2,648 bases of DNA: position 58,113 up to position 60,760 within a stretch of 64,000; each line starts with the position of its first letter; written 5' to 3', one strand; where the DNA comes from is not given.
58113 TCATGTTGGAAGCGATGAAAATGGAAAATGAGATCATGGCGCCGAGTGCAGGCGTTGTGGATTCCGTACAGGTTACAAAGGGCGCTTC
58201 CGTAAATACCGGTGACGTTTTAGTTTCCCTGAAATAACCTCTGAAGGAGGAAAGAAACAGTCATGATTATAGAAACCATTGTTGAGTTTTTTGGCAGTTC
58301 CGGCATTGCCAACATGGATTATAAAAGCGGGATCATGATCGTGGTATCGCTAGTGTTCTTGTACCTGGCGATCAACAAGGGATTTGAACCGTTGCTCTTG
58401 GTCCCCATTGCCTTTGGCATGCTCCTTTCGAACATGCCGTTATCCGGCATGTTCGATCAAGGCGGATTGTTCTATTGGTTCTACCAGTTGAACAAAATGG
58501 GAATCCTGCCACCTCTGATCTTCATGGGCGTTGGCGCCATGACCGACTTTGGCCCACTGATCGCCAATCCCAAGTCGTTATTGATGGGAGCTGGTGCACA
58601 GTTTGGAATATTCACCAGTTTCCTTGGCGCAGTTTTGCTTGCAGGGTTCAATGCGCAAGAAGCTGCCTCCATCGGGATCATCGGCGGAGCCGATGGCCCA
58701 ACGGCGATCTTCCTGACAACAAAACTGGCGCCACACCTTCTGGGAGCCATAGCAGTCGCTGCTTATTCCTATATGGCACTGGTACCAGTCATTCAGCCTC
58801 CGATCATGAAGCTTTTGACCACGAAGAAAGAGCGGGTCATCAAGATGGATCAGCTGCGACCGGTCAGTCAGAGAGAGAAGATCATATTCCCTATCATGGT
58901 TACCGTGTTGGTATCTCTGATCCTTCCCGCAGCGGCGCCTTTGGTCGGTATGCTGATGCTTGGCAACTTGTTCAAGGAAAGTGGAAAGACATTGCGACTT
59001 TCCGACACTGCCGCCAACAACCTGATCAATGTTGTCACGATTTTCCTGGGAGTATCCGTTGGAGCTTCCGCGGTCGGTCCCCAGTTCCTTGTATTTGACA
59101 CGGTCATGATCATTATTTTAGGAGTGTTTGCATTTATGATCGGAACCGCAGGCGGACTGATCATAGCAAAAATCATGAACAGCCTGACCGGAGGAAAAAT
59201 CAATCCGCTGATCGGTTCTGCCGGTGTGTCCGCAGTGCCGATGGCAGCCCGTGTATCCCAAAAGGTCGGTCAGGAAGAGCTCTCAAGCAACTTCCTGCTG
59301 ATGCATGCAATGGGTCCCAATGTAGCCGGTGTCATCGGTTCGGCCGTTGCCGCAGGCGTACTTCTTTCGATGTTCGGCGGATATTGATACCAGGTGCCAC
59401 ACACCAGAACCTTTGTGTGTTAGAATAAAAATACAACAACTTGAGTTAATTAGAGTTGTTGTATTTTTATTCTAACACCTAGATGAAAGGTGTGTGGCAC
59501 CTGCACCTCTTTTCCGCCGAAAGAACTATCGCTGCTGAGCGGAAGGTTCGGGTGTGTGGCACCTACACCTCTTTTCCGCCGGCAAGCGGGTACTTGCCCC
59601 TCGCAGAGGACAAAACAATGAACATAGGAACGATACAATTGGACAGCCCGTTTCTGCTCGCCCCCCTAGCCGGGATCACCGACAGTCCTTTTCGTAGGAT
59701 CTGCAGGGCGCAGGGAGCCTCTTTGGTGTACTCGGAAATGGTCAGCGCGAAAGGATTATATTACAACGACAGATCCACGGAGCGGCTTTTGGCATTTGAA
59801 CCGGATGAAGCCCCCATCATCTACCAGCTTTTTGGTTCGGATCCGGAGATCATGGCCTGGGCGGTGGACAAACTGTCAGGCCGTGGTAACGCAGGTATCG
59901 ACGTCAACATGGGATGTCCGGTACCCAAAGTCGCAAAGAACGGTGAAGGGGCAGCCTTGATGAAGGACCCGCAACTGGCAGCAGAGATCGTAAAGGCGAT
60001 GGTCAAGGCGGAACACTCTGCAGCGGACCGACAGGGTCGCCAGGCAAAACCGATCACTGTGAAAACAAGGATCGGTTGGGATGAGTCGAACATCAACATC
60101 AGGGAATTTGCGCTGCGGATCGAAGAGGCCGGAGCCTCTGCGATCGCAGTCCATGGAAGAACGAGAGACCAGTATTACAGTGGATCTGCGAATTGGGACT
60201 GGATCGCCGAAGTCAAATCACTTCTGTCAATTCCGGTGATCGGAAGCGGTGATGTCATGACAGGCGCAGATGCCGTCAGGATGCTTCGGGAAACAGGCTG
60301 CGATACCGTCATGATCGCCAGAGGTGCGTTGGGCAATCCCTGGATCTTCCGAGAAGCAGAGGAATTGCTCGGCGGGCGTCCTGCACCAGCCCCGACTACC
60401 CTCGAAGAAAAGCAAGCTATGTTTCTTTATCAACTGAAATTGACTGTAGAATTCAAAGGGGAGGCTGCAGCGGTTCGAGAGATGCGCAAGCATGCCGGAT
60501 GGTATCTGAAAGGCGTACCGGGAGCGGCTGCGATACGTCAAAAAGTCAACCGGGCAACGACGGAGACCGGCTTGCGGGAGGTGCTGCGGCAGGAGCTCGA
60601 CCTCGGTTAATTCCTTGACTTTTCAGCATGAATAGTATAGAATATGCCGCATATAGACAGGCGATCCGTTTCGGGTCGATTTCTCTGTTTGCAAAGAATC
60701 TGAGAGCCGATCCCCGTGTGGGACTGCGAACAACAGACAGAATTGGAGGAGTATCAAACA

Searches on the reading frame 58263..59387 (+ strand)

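Call 64: search_protein_families(library=pfam, proteins=[window:58263-59387:+], max_evalue=0.00001)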
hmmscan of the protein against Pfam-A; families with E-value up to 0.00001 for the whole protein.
window:58263-59387:+ (374 aa): 1 family
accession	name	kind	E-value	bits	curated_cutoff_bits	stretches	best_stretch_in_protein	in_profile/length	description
PF03977.18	OAD_beta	-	4.6e-156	519.7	31.6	1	23-371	3-349/349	Na+-transporting oxaloacetate decarboxylase beta subunit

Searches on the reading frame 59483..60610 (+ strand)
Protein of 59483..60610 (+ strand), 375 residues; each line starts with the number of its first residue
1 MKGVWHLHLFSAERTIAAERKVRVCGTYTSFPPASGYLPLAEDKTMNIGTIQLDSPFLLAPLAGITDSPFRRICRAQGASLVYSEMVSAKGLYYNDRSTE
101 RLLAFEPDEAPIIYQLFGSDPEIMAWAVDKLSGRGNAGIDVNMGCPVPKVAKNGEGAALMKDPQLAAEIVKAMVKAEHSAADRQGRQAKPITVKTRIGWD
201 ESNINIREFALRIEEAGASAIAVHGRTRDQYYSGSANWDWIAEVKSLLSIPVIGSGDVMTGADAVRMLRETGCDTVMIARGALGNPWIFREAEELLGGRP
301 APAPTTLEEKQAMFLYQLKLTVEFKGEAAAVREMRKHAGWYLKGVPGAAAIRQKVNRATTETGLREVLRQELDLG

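Call 64: search_protein_families(library=pfam, proteins=[window:59483-60610:+], max_evalue=0.00001)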
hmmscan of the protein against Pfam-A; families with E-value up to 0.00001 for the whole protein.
window:59483-60610:+ (375 aa): 1 family
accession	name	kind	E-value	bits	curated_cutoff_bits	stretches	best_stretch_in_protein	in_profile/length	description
PF01207.24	Dus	-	1.9e-89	300.3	20.4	1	58-369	1-303/311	Dihydrouridine synthase (Dus)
